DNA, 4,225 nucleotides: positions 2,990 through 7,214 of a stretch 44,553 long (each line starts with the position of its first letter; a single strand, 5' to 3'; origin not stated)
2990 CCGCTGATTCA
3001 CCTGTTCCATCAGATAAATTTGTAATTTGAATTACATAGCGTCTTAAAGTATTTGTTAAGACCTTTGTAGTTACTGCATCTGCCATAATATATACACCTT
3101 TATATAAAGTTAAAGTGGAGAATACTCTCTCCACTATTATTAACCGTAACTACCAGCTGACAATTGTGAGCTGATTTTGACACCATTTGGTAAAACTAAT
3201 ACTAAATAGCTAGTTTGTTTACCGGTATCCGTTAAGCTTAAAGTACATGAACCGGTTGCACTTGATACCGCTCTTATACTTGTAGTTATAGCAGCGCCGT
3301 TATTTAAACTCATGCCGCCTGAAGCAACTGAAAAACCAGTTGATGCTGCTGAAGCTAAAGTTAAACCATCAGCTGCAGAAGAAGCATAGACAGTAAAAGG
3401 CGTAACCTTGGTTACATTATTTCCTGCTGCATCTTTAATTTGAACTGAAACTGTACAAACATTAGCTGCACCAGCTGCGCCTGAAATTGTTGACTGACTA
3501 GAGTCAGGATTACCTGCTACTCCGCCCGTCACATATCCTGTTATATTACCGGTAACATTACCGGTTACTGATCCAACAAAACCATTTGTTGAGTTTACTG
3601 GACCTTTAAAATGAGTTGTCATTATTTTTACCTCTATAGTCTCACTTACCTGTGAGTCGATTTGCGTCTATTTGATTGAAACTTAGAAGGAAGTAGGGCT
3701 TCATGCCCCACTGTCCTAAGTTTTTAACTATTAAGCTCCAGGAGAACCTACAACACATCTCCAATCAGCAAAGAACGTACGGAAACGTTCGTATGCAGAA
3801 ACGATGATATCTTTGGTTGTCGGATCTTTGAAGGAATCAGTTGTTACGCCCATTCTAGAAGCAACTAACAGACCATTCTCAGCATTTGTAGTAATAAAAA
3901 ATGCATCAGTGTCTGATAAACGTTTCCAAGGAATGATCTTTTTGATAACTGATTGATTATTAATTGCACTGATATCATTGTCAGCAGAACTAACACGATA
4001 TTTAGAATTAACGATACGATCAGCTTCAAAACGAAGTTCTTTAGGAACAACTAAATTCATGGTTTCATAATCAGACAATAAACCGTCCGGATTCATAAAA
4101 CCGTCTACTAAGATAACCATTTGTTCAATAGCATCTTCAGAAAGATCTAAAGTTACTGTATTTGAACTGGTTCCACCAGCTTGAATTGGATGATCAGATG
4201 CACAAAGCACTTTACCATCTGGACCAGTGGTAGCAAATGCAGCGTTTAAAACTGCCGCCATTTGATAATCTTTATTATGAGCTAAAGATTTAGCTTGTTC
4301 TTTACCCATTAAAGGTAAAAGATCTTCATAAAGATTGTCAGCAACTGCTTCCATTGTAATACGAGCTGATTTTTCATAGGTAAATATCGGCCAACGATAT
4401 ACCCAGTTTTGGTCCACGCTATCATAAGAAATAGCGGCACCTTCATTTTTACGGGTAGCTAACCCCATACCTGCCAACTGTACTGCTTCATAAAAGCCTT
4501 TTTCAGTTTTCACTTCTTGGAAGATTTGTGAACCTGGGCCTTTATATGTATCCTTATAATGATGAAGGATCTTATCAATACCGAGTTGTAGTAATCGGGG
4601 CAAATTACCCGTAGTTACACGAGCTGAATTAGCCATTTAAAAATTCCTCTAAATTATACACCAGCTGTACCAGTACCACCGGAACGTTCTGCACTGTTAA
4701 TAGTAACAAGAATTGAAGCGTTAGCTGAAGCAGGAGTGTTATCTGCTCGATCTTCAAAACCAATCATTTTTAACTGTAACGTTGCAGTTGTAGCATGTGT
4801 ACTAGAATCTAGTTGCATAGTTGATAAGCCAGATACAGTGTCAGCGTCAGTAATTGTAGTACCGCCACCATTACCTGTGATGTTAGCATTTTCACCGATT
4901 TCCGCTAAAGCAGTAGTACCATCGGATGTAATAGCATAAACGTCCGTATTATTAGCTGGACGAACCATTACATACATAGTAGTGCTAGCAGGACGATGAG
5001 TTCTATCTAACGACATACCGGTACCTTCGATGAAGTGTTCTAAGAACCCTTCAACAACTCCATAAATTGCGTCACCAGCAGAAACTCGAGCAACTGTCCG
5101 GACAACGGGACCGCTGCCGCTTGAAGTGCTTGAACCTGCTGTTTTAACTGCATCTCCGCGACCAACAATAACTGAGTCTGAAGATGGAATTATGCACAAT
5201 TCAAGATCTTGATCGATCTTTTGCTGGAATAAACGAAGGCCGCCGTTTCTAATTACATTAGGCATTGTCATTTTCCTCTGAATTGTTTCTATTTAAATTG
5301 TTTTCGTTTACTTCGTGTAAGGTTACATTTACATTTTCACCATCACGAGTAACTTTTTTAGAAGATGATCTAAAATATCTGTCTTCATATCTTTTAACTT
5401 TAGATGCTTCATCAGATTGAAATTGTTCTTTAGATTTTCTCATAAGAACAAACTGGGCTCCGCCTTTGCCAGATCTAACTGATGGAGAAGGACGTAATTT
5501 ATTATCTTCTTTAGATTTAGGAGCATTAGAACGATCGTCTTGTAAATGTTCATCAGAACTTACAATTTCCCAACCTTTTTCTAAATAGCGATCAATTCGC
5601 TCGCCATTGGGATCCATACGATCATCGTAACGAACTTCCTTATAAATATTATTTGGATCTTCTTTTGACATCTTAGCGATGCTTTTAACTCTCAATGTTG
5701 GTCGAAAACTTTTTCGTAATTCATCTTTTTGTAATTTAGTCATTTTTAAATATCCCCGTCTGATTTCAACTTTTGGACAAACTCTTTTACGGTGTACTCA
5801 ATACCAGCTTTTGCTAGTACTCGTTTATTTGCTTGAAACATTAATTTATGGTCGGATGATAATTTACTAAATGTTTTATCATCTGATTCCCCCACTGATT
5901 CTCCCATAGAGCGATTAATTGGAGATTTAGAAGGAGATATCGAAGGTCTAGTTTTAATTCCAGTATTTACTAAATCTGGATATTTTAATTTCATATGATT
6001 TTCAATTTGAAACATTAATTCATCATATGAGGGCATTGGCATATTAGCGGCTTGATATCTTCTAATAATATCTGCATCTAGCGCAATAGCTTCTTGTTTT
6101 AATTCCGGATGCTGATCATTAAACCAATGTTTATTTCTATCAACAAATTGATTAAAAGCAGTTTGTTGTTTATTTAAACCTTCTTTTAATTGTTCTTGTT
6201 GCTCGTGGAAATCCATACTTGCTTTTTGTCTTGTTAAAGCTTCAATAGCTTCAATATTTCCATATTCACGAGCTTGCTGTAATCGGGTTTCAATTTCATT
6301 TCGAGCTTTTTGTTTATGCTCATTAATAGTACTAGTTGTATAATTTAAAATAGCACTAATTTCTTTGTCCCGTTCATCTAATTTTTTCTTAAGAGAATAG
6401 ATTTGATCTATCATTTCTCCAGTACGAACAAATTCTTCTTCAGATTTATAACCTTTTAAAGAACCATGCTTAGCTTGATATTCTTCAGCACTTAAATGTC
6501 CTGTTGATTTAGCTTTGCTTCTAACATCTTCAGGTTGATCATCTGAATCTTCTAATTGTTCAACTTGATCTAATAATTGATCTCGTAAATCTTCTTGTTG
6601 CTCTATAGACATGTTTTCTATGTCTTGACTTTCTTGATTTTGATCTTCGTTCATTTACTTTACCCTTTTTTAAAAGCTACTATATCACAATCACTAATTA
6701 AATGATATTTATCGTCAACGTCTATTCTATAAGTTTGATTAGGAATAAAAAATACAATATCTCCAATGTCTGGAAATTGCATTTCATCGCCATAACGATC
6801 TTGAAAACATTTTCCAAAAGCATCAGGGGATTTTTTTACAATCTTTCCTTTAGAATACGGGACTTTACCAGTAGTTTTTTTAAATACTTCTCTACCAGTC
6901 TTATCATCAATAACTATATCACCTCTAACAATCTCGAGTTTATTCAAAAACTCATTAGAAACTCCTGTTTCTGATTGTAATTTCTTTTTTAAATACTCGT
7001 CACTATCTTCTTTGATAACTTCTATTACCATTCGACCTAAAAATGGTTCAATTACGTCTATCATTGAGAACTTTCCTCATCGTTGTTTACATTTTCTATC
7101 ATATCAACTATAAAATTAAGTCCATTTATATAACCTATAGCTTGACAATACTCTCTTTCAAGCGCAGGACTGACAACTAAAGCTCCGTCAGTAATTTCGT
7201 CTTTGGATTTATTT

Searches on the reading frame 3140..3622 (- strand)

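Call 11: search_protein_families(library=pfam, proteins=[window:3140-3622:-], max_evalue=0.1)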
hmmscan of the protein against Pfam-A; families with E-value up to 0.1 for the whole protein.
window:3140-3622:- (160 aa): 1 family
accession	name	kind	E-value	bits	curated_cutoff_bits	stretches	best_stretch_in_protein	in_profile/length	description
PF06776.18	IalB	-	0.09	13.3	22.1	0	50-89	9-48/131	Invasion associated locus B (IalB) protein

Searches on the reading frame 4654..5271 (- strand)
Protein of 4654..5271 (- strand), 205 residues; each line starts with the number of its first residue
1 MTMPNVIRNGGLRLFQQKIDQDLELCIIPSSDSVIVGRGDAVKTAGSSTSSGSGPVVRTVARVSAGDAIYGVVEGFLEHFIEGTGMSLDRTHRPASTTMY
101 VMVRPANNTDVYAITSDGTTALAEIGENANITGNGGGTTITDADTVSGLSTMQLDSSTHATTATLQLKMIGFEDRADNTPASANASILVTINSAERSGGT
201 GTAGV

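Call 7: search_protein_families(library=phrogs, proteins=[window:4654-5271:-], max_evalue=0.001)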
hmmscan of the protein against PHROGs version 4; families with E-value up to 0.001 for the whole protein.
window:4654-5271:- (205 aa): 1 family
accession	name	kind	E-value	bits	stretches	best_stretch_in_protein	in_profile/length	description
phrog_37556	-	unknown function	7.7e-07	30.1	1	63-195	54-180/187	-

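Call 11: search_protein_families(library=pfam, proteins=[window:4654-5271:-], max_evalue=0.1)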
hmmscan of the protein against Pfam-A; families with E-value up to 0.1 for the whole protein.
window:4654-5271:- (205 aa): 0 families

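Call 59: search_protein_families(library=ncbifam, proteins=[window:4654-5271:-], max_evalue=0.01)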
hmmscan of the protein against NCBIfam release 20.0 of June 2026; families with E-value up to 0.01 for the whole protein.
window:4654-5271:- (205 aa): 0 families

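Call 61: search_solved_structures(query=window:4654-5271:-, max_evalue=10)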
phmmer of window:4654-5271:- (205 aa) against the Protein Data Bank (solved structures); distinct sequences matched with E-value up to 10: 6.
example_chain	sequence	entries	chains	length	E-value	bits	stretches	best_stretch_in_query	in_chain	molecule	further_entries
1rm3_O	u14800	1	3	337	0.1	15.8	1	32-165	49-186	Glyceraldehyde 3-phosphate dehydrogenase A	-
1nbo_O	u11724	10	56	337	0.1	15.8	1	32-165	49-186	glyceraldehyde-3-phosphate dehydrogenase A | Glyceraldehyde 3-phosphate dehydrogenase A | Glyceraldehyde-3-phosphate dehydrogenase A, chloroplast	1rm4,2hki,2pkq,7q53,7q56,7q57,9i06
1rm5_O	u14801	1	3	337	0.11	15.8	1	32-165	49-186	Glyceraldehyde 3-phosphate dehydrogenase A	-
2pkr_O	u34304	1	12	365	0.13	15.6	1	32-164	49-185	Glyceraldehyde-3-phosphate dehydrogenase Aor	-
7q54_R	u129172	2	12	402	0.14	15.4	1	32-164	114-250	Glyceraldehyde-3-phosphate dehydrogenase A, chloroplastic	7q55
8y3o_H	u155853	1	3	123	0.58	13.4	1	129-177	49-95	Heavy chain of B1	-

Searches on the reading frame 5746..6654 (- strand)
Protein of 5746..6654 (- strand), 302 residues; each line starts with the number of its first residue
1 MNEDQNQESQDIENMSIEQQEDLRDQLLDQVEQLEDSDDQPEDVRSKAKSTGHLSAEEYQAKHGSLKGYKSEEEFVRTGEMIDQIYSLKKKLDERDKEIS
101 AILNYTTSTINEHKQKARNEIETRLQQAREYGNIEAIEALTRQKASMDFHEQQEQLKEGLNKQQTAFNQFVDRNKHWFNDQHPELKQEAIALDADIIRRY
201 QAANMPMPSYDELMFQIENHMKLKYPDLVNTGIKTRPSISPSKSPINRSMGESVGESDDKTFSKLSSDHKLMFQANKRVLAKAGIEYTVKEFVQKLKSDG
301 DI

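Call 7: search_protein_families(library=phrogs, proteins=[window:5746-6654:-], max_evalue=0.001)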
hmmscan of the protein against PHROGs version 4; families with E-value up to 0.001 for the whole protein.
window:5746-6654:- (302 aa): 0 families

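Call 11: search_protein_families(library=pfam, proteins=[window:5746-6654:-], max_evalue=0.1)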
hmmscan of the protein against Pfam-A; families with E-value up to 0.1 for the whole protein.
window:5746-6654:- (302 aa): 1 family
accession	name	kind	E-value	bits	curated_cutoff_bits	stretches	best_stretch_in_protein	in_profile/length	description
PF13698.11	DUF4156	-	0.024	15.5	28.9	0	160-203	28-71/90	Domain of unknown function (DUF4156)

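Call 59: search_protein_families(library=ncbifam, proteins=[window:5746-6654:-], max_evalue=0.01)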
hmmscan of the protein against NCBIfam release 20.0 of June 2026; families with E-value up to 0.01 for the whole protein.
window:5746-6654:- (302 aa): 0 families

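Call 69: search_protein_families(library=phrogs, proteins=[window:5746-6654:-], max_evalue=0.01)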
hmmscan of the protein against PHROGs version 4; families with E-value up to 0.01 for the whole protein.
window:5746-6654:- (302 aa): 0 families

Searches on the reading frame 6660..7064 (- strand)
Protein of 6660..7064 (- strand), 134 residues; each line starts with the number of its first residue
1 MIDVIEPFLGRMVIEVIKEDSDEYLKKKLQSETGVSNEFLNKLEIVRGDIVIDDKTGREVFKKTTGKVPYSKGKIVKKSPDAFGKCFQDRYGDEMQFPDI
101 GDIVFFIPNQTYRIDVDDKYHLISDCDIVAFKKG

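Call 11: search_protein_families(library=pfam, proteins=[window:6660-7064:-], max_evalue=0.1)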
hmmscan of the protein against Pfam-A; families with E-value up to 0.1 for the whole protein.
window:6660-7064:- (134 aa): 0 families

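Call 59: search_protein_families(library=ncbifam, proteins=[window:6660-7064:-], max_evalue=0.01)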
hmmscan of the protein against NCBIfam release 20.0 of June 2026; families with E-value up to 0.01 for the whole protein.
window:6660-7064:- (134 aa): 0 families

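Call 60: search_solved_structures(query=window:6660-7064:-, max_evalue=10)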
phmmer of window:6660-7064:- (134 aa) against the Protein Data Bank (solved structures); distinct sequences matched with E-value up to 10: 6.
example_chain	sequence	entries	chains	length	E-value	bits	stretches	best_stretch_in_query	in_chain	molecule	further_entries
8h2n_A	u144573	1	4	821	0.11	15.8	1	18-77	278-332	Tape tail measure protein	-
8h2m_A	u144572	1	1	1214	0.14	15.4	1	18-77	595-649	Tape tail measure protein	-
9qte_A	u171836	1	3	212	0.98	12.7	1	85-123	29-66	Deubiquitinase and deneddylase ChlaDub2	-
1g5z_A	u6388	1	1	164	1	12.6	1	13-69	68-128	OUTER SURFACE PROTEIN C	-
9qtg_A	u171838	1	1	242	1.1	12.5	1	85-123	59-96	Deubiquitinase and deneddylase ChlaDub2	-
9qtf_A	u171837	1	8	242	1.2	12.3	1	85-123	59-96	Deubiquitinase and deneddylase ChlaDub2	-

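Call 69: search_protein_families(library=phrogs, proteins=[window:6660-7064:-], max_evalue=0.01)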
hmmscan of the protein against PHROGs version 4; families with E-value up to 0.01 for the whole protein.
window:6660-7064:- (134 aa): 0 families

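Call 83: predict_structure(protein=window:6660-7061:-)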
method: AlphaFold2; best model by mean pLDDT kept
length: 133 residues; sequences in the alignment: 1
mean_pLDDT: 39.8   pTM: 0.35
mean pLDDT of the five models: 39.8, 37.6, 35.4, 35.0, 34.0
residues with pLDDT >= 90: 0; 70-90: 0; 50-70: 22; < 50: 111
segments of 3 or more residues with pLDDT < 50: 1-18, 41-43, 45-133
pLDDT, mean of each block of 10 residues (from residue 1): 29 38 63 55 46 38 33 27 35 38 42 34 42 36
secondary structure, 60 per line:
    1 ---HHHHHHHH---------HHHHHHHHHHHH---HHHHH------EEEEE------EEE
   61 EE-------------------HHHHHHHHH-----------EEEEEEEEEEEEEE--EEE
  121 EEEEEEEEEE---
elements in order: H4-11 H21-32 H36-40 E47-51 E58-62 H82-90 E102-115 E118-130
